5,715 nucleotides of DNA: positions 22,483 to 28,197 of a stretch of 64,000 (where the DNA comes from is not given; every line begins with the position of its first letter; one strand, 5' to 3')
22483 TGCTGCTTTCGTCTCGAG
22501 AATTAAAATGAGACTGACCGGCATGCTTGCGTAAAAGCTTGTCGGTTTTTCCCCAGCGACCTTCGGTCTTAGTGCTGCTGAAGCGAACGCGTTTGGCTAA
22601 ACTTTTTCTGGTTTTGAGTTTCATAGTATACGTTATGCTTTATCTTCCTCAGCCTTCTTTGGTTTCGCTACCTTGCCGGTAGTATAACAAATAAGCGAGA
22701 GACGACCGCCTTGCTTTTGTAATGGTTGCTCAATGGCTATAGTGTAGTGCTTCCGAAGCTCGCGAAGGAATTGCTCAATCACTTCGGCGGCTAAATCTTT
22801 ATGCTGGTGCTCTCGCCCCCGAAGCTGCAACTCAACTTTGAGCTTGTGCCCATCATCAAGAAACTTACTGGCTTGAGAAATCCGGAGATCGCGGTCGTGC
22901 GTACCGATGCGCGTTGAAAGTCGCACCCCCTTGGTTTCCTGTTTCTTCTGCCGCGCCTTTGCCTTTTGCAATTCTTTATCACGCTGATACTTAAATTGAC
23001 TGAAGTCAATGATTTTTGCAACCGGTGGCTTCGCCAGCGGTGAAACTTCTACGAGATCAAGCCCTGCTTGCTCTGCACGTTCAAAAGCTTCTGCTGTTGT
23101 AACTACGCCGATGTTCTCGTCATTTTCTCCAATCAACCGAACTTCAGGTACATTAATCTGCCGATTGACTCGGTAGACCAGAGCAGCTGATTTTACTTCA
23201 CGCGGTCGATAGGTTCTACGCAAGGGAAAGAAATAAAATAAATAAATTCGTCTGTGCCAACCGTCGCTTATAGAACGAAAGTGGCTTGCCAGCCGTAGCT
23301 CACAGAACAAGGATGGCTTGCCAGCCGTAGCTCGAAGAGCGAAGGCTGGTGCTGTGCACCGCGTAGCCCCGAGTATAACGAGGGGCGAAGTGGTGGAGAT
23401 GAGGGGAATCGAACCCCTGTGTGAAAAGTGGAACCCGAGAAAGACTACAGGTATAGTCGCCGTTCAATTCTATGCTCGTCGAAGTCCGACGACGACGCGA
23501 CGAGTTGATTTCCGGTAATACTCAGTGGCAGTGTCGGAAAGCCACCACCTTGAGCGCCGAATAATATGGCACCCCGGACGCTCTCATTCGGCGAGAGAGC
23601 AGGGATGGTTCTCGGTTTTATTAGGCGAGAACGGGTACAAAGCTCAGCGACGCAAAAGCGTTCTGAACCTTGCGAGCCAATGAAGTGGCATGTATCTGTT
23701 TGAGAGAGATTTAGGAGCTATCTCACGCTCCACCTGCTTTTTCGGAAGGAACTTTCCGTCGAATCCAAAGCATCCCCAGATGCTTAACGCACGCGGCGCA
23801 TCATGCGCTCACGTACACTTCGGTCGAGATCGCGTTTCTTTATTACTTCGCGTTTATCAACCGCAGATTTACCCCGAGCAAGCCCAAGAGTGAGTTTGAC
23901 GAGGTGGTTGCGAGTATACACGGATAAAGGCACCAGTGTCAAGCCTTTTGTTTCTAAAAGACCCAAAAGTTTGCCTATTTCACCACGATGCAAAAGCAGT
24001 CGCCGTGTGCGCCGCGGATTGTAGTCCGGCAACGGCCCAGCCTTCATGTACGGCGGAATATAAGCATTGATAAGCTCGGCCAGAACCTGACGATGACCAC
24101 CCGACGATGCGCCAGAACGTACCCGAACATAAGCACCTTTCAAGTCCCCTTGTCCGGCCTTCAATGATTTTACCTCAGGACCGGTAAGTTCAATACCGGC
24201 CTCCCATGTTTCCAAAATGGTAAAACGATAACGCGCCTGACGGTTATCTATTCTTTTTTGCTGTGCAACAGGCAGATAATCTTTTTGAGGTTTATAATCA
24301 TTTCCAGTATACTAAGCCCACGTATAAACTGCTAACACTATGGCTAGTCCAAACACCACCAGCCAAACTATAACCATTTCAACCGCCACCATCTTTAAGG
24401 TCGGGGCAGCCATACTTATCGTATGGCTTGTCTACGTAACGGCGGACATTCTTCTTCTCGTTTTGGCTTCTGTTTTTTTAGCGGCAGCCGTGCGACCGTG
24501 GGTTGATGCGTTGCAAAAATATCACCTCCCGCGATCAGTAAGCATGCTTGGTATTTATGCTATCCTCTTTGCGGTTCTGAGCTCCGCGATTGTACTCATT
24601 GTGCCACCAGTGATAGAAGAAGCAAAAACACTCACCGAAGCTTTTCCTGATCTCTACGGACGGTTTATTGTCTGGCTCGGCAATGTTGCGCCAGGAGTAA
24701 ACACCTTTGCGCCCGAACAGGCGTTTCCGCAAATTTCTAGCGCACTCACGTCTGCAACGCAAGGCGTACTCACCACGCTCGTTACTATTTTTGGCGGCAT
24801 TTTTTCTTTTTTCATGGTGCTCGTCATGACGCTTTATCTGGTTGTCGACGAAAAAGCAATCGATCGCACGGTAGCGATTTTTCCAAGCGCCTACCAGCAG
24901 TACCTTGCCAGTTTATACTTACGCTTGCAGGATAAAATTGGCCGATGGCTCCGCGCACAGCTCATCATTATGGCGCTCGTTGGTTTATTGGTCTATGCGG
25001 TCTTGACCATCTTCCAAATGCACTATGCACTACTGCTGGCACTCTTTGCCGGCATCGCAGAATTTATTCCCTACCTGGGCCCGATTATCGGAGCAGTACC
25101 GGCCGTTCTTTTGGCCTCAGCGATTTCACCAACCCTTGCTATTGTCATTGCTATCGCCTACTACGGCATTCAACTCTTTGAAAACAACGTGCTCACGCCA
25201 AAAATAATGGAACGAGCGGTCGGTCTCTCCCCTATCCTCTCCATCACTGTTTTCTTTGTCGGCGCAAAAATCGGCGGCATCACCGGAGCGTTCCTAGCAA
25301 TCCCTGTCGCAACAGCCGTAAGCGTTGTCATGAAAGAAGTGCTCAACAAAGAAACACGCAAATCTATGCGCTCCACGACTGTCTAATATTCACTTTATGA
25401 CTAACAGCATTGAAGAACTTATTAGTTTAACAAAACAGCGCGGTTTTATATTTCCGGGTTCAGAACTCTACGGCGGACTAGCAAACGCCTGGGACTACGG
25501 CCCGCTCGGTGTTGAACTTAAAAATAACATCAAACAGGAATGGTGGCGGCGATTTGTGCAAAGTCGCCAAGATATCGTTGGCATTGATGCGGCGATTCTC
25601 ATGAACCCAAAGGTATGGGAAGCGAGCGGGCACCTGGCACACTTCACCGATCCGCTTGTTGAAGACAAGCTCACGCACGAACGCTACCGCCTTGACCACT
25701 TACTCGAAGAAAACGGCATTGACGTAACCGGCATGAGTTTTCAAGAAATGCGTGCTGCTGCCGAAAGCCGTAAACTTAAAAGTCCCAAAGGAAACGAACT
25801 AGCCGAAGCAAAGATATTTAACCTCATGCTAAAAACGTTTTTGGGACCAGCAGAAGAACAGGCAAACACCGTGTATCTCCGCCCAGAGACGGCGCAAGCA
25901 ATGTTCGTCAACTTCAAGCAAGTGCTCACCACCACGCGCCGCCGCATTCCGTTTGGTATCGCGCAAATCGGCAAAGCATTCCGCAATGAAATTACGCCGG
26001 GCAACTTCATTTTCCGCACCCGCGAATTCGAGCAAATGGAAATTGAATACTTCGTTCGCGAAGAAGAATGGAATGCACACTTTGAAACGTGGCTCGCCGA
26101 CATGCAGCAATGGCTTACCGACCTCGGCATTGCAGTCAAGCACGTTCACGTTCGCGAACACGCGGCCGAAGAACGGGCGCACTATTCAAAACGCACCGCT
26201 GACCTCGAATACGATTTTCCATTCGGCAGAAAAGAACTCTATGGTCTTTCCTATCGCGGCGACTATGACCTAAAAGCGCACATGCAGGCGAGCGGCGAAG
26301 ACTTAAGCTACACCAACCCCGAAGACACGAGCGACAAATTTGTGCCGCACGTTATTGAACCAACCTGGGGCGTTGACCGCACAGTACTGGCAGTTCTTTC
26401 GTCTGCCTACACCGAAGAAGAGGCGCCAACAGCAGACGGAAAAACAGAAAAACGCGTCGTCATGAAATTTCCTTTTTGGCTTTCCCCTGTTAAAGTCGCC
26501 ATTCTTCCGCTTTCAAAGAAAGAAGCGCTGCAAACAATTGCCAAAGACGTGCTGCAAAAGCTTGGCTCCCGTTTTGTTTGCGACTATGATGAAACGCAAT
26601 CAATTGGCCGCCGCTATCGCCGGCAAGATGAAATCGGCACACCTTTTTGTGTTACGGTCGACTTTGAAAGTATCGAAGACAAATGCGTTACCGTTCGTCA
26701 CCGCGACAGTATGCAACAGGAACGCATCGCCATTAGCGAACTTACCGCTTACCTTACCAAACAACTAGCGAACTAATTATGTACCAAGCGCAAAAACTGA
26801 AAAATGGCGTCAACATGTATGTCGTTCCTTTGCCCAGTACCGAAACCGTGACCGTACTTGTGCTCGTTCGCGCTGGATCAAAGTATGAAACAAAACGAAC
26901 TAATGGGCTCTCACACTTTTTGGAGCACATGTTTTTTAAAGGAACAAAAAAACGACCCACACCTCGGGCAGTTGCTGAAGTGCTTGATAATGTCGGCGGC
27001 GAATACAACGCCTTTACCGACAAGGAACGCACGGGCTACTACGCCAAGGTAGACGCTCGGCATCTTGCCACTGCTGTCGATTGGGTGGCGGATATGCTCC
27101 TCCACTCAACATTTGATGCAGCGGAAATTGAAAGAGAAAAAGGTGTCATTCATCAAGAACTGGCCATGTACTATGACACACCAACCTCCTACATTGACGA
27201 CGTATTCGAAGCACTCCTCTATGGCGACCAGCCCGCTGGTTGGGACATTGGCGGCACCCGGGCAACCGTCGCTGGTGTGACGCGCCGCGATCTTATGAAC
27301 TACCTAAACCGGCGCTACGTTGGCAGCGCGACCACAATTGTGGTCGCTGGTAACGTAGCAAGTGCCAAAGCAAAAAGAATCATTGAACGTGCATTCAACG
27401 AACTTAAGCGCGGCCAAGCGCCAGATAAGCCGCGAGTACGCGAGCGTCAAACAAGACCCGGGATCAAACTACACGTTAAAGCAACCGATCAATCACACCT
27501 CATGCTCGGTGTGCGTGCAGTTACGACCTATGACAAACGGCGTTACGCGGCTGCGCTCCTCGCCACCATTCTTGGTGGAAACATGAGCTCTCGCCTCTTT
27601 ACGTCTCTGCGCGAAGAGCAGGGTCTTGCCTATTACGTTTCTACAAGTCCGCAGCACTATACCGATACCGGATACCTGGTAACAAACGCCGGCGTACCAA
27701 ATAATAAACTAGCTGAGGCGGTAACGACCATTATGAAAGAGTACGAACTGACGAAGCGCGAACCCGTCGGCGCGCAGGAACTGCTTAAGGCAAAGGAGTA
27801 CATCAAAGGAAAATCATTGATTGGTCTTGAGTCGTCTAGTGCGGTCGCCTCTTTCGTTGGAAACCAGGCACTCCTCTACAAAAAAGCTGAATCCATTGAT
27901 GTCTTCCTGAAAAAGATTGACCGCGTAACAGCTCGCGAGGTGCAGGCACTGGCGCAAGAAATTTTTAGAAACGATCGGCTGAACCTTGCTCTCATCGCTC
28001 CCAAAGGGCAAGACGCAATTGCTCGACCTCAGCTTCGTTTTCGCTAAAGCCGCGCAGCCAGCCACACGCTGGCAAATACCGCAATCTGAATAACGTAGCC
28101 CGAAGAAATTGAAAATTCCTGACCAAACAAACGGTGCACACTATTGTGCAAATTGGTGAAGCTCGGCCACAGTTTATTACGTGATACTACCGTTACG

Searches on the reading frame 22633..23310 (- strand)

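Call 34: search_protein_families(library=pfam, proteins=[window:22633-23310:-], max_evalue=0.001)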
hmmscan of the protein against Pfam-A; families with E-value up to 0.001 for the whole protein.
window:22633-23310:- (225 aa): 2 families
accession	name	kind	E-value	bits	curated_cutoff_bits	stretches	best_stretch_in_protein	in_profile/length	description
PF05198.21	IF3_N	-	1.9e-26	92.5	26.9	1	48-116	1-69/70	Translation initiation factor IF-3, N-terminal domain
PF00707.27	IF3_C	-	1.3e-18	67.1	34.8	1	125-205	2-80/86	Translation initiation factor IF-3, C-terminal domain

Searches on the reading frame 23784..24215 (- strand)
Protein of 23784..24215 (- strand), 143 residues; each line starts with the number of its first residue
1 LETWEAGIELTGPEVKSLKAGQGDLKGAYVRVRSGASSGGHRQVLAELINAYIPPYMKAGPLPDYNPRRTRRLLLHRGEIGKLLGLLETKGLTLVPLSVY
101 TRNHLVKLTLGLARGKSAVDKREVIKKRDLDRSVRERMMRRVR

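Call 98: search_protein_families(library=pfam, proteins=[window:23784-24215:-], max_evalue=0.0001)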
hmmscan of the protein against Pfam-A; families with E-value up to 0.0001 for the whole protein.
window:23784-24215:- (143 aa): 1 family
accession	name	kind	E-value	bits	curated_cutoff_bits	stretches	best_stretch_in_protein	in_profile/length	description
PF01668.23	SmpB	-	1.4e-36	126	27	1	2-138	15-141/143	SmpB protein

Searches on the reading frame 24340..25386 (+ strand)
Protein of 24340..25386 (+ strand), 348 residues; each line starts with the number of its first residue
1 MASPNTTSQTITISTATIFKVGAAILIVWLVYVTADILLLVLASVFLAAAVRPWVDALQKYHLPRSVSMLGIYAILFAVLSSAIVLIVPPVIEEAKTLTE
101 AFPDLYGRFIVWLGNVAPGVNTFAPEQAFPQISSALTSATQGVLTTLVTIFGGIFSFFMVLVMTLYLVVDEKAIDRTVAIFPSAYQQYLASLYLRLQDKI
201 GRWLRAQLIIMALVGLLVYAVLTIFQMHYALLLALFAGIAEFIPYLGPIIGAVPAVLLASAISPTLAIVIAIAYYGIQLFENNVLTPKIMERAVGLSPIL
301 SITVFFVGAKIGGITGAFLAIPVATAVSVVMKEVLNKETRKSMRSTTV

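Call 34: search_protein_families(library=pfam, proteins=[window:24340-25386:+], max_evalue=0.001)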
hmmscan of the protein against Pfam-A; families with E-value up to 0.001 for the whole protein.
window:24340-25386:+ (348 aa): 1 family
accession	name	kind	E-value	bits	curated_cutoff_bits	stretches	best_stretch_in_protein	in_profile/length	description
PF01594.21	AI-2E_transport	-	2.4e-55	188.5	34.3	1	23-333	6-325/327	AI-2E family transporter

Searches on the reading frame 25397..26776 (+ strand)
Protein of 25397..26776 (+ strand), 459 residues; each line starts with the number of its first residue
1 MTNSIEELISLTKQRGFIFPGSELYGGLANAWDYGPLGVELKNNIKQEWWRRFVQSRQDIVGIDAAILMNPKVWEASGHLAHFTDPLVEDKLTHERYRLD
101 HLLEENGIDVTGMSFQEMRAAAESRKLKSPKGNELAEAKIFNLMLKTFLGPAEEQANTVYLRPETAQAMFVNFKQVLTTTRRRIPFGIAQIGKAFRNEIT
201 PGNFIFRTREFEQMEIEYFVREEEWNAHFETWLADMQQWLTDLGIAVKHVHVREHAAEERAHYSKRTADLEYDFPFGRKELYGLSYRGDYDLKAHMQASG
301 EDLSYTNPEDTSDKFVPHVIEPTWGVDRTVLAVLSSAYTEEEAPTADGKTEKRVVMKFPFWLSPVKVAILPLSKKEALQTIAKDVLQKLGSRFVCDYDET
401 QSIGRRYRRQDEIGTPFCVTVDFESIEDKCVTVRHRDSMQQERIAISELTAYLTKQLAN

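Call 98: search_protein_families(library=pfam, proteins=[window:25397-26776:+], max_evalue=0.0001)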
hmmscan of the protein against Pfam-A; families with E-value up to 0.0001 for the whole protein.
window:25397-26776:+ (459 aa): 2 families
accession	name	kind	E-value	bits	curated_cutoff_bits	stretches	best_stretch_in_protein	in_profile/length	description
PF03129.25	HGTP_anticodon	-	8.4e-22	77.6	21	1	366-455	1-93/94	Anticodon binding domain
PF00587.30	tRNA-synt_2b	-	2.1e-14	54.4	29.3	1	155-336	7-178/179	tRNA synthetase class II core domain (G, H, P, S and T)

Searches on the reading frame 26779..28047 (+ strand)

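Call 98: search_protein_families(library=pfam, proteins=[window:26779-28047:+], max_evalue=0.0001)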
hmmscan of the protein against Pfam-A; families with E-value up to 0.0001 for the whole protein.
window:26779-28047:+ (422 aa): 2 families
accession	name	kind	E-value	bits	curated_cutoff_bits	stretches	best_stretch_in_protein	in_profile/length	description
PF00675.25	Peptidase_M16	-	1.3e-38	132.7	22.3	1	19-153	8-141/149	Insulinase (Peptidase family M16)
PF05193.26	Peptidase_M16_C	-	2.5e-35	122.4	23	1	167-340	2-179/181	Peptidase M16 inactive domain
